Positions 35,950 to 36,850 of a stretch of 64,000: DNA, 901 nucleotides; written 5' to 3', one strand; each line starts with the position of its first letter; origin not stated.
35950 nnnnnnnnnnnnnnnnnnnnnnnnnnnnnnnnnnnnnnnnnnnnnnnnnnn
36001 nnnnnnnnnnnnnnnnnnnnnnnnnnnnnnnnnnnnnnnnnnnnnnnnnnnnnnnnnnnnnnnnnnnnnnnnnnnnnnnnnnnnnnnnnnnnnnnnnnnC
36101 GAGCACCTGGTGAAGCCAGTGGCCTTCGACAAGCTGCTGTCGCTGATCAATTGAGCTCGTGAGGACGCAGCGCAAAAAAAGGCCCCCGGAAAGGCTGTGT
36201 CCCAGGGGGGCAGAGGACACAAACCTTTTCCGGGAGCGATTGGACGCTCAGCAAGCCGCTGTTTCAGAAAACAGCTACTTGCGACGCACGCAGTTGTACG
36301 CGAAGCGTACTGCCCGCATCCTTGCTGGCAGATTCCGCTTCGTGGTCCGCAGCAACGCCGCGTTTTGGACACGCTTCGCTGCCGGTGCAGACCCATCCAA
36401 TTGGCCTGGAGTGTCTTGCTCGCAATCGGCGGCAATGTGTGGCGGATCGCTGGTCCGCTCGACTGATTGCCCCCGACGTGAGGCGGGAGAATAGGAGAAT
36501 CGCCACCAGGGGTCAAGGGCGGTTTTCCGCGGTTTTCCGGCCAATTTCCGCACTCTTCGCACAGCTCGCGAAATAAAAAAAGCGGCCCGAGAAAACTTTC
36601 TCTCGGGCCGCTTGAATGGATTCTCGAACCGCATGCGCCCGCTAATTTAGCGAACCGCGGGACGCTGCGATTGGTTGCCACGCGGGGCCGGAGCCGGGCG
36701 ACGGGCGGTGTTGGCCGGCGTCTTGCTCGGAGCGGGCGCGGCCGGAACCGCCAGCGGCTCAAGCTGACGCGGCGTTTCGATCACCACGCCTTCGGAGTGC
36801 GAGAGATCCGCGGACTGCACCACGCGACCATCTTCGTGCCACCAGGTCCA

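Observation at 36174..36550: Orphan promoter-to-terminator unit with no ORF between two convergent genes: candidate ~300-nt ncRNA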

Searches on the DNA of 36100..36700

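Call 6: search_rna_families(source=window, start=36100, end=36700, threshold=evalue, max_evalue=10, show_alignments=3)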
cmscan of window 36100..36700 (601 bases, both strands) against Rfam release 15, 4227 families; matches with E-value up to 10: 7.
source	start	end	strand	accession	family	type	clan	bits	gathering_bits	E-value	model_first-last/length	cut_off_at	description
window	36525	36615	+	RF02790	sodF_sRNA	Gene; sRNA;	-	19.5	46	1.4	1-90/90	no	sodF sRNA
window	36573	36651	-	RF02353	BjrC68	Gene; sRNA;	-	19.3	39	0.018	1-82/82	no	Bradyrhizobiaceae sRNA BjrC68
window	36525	36623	+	RF02059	STnc50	Gene; sRNA;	-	18.5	55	2.2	1-84/84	no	Salmonella enterica sRNA STnc40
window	36134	36237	-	RF01056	Magnesium-II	Cis-reg; riboswitch;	-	16.9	40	0.9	1-115/115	no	Magnesium riboswitch aptamer (Magnesium responsive RNA element)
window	36180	36237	-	RF03790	MIR8008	Gene; miRNA;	-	16.9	66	1.6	1-55/55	no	MIR8008 microRNA precursor family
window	36580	36613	-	RF04159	MIR1437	Gene; miRNA;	-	15.9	168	5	1-192/192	no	MIR1437 microRNA precursor family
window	36581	36634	-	RF02867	ncS011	Gene; sRNA;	-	13.4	48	0.51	151-204/207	no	Burkholderia sRNA 11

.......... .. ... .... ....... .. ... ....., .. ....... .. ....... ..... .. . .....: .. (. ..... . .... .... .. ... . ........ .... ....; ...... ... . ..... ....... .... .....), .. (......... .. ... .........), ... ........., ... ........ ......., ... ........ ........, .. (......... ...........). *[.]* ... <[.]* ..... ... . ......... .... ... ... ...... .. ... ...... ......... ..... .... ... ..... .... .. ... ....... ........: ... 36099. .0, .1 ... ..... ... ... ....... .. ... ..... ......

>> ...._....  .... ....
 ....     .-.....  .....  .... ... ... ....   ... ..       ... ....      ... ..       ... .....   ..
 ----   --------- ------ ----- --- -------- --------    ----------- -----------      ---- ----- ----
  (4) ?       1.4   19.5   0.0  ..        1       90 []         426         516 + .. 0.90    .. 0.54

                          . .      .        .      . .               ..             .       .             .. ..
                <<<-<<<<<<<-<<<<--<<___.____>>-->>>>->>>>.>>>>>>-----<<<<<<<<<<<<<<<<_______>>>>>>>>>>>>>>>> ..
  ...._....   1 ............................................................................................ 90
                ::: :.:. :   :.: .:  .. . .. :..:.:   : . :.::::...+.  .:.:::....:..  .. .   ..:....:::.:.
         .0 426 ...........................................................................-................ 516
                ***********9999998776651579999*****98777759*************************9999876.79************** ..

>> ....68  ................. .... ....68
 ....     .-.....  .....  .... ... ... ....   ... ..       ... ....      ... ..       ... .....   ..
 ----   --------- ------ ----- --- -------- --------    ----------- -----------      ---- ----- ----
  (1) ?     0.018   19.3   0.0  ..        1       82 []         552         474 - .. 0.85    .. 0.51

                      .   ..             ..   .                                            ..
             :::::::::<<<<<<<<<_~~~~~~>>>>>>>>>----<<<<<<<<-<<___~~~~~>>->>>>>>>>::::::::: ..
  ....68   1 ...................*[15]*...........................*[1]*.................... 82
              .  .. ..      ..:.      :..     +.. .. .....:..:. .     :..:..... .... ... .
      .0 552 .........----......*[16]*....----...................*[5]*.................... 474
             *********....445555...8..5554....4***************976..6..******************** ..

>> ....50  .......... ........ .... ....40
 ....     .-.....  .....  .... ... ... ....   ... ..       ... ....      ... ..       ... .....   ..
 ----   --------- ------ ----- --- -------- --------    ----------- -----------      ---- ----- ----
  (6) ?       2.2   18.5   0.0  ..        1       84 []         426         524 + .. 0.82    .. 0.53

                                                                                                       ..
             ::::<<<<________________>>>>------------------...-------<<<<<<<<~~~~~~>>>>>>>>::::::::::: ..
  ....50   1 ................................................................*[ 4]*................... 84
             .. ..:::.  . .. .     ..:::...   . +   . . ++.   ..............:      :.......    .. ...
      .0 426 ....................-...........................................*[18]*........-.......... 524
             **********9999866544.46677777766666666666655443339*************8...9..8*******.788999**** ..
